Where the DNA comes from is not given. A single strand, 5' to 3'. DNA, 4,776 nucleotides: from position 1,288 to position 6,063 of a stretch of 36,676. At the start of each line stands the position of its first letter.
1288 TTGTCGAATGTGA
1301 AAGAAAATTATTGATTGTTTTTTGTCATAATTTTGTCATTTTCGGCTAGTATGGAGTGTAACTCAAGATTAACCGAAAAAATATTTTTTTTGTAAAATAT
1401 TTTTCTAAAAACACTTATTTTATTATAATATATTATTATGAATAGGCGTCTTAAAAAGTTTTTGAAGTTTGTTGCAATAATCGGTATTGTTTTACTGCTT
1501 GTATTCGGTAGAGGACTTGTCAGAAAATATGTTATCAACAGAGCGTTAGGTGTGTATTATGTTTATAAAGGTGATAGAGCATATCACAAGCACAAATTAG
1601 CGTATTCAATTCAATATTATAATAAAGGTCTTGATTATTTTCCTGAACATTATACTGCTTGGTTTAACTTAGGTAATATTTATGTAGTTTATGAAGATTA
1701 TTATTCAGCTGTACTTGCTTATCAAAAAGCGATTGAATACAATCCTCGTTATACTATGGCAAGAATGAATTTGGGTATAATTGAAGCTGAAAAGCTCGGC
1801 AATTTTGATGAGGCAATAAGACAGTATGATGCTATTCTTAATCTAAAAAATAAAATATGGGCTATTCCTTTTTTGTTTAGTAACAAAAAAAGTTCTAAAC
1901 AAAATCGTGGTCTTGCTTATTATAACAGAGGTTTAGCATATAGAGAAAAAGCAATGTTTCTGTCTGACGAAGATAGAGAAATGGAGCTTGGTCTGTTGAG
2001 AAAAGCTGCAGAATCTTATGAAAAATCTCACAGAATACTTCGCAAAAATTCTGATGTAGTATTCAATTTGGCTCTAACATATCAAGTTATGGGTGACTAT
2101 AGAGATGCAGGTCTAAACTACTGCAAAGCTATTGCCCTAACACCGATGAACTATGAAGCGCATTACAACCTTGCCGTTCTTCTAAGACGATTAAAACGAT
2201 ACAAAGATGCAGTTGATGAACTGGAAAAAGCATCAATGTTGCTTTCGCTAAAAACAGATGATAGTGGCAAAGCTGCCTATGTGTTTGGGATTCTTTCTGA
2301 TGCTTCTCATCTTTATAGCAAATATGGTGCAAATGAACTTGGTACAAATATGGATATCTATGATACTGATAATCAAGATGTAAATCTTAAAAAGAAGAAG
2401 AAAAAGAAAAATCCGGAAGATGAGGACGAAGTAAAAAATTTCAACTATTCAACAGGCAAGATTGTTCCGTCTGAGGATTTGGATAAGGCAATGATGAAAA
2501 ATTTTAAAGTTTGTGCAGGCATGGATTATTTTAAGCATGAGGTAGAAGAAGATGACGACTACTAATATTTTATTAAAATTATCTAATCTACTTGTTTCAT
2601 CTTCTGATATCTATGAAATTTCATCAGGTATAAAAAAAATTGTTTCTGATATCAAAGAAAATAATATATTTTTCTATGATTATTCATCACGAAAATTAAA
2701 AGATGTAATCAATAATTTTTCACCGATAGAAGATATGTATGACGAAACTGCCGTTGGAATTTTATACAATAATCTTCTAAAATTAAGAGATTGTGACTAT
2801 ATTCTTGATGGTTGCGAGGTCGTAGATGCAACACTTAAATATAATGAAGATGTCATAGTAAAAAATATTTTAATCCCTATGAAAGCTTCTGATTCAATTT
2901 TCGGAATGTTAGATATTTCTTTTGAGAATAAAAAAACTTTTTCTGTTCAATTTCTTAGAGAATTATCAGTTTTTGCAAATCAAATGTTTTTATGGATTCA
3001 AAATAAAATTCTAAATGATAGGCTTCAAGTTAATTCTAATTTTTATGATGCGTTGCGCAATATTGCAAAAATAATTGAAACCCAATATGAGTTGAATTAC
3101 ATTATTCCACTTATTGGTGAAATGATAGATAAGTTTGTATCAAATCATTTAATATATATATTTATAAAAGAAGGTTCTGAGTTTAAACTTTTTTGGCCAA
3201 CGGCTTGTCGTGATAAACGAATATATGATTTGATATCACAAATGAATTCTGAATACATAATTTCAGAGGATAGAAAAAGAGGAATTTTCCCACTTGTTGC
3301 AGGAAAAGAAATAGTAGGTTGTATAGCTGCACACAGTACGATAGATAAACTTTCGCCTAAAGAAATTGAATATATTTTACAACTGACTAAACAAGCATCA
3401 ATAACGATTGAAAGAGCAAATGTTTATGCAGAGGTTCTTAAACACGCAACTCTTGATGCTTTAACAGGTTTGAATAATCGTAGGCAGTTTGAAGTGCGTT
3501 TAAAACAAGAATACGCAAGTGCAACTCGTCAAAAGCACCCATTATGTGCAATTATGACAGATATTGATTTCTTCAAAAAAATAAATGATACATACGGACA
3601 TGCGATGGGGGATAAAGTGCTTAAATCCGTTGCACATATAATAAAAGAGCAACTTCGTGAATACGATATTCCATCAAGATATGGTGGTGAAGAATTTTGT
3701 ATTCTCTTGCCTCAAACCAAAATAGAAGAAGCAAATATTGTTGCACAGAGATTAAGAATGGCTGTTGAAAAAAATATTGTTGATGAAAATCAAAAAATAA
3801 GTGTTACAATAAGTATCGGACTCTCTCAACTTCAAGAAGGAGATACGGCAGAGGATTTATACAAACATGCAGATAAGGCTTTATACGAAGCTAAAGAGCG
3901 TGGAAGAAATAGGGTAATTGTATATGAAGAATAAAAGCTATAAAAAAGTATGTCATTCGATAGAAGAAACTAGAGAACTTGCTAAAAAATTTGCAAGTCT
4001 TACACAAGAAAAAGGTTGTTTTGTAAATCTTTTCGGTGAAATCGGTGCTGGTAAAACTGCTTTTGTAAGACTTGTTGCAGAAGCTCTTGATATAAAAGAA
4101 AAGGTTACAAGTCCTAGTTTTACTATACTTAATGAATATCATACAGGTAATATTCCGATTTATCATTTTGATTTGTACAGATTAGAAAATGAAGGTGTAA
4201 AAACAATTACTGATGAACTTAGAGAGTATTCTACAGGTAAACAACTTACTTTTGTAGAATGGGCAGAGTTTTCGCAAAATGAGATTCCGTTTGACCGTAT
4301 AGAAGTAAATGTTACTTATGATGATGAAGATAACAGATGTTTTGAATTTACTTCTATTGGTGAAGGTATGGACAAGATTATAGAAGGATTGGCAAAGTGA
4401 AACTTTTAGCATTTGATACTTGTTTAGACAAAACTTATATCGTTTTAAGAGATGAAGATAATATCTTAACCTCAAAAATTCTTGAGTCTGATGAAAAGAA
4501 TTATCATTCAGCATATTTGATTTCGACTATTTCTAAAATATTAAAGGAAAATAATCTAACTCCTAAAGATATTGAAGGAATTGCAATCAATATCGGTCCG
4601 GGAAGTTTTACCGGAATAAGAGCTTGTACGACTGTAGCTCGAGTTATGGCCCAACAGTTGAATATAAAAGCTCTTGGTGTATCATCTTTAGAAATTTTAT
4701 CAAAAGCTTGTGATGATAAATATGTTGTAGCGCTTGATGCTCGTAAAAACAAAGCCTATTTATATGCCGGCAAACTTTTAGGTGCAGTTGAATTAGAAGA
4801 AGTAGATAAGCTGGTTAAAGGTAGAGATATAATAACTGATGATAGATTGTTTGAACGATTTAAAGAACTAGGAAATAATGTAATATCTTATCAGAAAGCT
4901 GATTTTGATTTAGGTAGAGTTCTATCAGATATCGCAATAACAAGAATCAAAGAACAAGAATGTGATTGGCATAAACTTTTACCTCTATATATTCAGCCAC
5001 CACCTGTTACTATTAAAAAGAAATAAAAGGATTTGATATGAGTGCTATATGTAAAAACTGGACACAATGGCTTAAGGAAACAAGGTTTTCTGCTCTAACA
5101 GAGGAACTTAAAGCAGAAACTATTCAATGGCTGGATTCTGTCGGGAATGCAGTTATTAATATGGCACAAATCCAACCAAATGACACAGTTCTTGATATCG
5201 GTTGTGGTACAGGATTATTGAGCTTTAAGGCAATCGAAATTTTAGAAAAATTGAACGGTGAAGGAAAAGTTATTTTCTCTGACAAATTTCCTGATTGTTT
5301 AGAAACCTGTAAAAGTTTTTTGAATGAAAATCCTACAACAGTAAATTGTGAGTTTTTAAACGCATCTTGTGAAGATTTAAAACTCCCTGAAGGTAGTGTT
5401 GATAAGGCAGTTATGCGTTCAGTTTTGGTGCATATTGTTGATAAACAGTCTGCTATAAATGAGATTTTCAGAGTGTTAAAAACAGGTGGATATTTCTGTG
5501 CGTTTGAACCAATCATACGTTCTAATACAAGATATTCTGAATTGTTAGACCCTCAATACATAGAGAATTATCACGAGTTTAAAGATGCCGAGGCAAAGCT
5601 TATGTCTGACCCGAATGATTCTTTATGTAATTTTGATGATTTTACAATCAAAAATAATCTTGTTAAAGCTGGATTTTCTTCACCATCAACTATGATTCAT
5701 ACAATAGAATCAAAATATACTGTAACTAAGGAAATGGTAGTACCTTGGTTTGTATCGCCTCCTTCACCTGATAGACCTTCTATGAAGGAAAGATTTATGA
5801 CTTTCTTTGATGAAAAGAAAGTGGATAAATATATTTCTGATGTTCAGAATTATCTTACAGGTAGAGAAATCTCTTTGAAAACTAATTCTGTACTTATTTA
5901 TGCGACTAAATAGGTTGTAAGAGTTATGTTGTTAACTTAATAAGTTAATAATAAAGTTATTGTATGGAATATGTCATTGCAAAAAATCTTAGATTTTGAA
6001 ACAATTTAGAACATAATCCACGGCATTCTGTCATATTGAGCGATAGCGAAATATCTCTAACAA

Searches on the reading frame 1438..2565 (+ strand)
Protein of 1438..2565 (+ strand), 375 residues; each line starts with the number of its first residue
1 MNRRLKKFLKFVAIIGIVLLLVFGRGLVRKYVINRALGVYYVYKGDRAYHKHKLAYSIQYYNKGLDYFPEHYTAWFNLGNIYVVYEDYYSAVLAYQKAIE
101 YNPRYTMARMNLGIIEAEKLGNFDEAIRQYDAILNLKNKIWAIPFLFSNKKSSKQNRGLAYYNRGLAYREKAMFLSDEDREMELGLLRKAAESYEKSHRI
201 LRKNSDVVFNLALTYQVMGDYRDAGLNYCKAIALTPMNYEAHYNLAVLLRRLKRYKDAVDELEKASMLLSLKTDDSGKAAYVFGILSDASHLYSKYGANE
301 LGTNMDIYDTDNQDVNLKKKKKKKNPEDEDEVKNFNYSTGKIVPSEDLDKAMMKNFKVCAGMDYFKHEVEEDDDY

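Call 9: search_protein_families(library=pfam, proteins=[window:1438-2565:+], max_evalue=0.001)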
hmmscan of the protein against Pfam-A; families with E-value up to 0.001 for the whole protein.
window:1438-2565:+ (375 aa): 16 families
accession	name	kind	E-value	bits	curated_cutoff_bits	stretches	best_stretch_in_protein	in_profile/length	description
PF07719.23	TPR_2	-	3.7e-19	67.6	27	2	74-104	3-33/34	Tetratricopeptide repeat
PF00515.34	TPR_1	-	7e-19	67.2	27.8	1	74-105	3-34/34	Tetratricopeptide repeat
PF13432.12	TPR_16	-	1.8e-17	63.9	32.7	2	210-265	2-57/65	Tetratricopeptide repeat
PF13431.12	TPR_17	-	3.3e-17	61.7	24.4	1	230-259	4-33/34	Tetratricopeptide repeat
PF13414.12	TPR_11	-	2.5e-14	53.1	26.8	1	219-249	8-38/42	TPR repeat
PF13181.12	TPR_8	-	4.9e-13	48.5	25.7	0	73-104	2-33/34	Tetratricopeptide repeat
PF14559.12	TPR_19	-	1.2e-12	48.4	25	1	219-266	5-52/68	Tetratricopeptide repeat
PF23914.1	TPR_CcmH_CycH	-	1.5e-08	35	42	0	65-111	43-89/158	Cytochrome c-type biogenesis protein H TPR domain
PF13424.12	TPR_12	-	2e-07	31.5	30.1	0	241-265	5-29/77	Tetratricopeptide repeat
PF25063.1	ARM_TT21_C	-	5.3e-06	26.9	35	0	57-138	83-160/209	Tetratricopeptide repeat protein 21 C-terminal ARM domain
PF13428.12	TPR_14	-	9.3e-06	26.3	23.5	0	240-265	2-27/44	Tetratricopeptide repeat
PF12895.13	ANAPC3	-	1.5e-05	25.7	27.2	1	187-265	5-82/82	Anaphase-promoting complex, cyclosome, subunit 3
PF13176.12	TPR_7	-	2.6e-05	24.4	27.9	0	241-264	1-24/36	Tetratricopeptide repeat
PF24575.1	TPR_Slam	-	3.1e-05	24.8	35.2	0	86-115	61-90/104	Surface lipoprotein assembly modifier, N-terminal TPR repeats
PF13174.12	TPR_6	-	0.00022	22.1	26.3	0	240-264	1-25/33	Tetratricopeptide repeat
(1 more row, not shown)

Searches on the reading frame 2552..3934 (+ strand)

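Call 9: search_protein_families(library=pfam, proteins=[window:2552-3934:+], max_evalue=0.001)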
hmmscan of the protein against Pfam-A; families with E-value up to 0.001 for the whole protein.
window:2552-3934:+ (460 aa): 3 families
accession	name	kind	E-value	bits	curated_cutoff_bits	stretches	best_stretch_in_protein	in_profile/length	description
PF00990.26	GGDEF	-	1.3e-50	171.8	23.8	1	299-454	1-161/161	Diguanylate cyclase, GGDEF domain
PF24898.2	GGDEF_GdpP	-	5.5e-07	30.3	30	1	337-459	2-120/126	Cyclic-di-AMP phosphodiesterase GdpP-like, GGDEF domain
PF13185.12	GAF_2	-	3.9e-05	24.3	28.6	0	245-287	93-136/136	GAF domain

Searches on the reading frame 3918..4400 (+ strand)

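Call 41: search_protein_families(library=pfam, proteins=[window:3918-4400:+], max_evalue=0.01)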
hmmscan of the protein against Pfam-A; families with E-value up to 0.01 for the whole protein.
window:3918-4400:+ (160 aa): 2 families
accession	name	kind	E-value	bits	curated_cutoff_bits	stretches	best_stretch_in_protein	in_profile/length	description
PF02367.23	TsaE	-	2.4e-32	112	26.6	1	13-140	2-126/128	Threonylcarbamoyl adenosine biosynthesis protein TsaE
PF13191.12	AAA_16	-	0.0026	18.7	32.6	1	16-60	7-51/167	AAA ATPase domain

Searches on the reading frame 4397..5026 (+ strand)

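Call 41: search_protein_families(library=pfam, proteins=[window:4397-5026:+], max_evalue=0.01)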
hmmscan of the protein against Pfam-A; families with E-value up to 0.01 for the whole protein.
window:4397-5026:+ (209 aa): 1 family
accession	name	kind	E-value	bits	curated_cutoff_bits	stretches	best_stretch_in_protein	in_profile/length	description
PF00814.31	TsaD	-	5.6e-20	72.6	24.8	1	35-125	27-123/264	tRNA N6-adenosine threonylcarbamoyltransferase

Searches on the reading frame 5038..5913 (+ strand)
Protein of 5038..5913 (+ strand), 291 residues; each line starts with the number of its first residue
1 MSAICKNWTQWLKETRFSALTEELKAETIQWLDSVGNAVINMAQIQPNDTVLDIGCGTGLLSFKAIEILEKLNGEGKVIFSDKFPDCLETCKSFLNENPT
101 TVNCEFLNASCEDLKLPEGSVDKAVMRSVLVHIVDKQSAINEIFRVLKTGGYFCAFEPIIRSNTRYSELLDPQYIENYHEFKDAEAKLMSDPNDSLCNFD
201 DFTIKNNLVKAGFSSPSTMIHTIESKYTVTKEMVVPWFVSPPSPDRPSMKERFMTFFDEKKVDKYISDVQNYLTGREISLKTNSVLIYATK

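Call 41: search_protein_families(library=pfam, proteins=[window:5038-5913:+], max_evalue=0.01)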
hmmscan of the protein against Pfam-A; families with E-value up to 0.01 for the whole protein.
window:5038-5913:+ (291 aa): 12 families
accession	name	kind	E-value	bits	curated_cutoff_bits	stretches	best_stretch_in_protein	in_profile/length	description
PF13847.12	Methyltransf_31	-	2.8e-19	69.7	27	1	46-158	2-112/145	Methyltransferase domain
PF13649.12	Methyltransf_25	-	4.1e-16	59.9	27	1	51-151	1-97/97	Methyltransferase domain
PF08241.18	Methyltransf_11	-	6.8e-16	59.1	21.2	1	52-154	1-94/95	Methyltransferase domain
PF01209.24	Ubie_methyltran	-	2.4e-14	53.7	20.1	1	40-157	40-153/233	ubiE/COQ5 methyltransferase family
PF08242.18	Methyltransf_12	-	2.5e-10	41.4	30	1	52-153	1-98/98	Methyltransferase domain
PF13489.12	Methyltransf_23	-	1.4e-07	31.8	27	1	45-158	20-119/164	Methyltransferase domain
PF00398.26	RrnaAD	-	0.00012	21.8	24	1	35-71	18-54/263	Ribosomal RNA adenine dimethylase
PF06325.19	PrmA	-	0.0005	20.1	22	1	29-153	152-256/296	Ribosomal protein L11 methyltransferase (PrmA)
PF05175.20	MTS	-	0.00093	19.3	23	1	41-111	25-90/170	Methyltransferase small domain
PF13679.12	Methyltransf_32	-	0.0012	19.3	27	1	36-118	14-96/143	Methyltransferase domain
PF05148.21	Methyltransf_8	-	0.0031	17.8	27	0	98-155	105-156/219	Hypothetical methyltransferase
PF02353.26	CMAS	-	0.0065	16.2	27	0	39-68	54-83/273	Mycolic acid cyclopropane synthetase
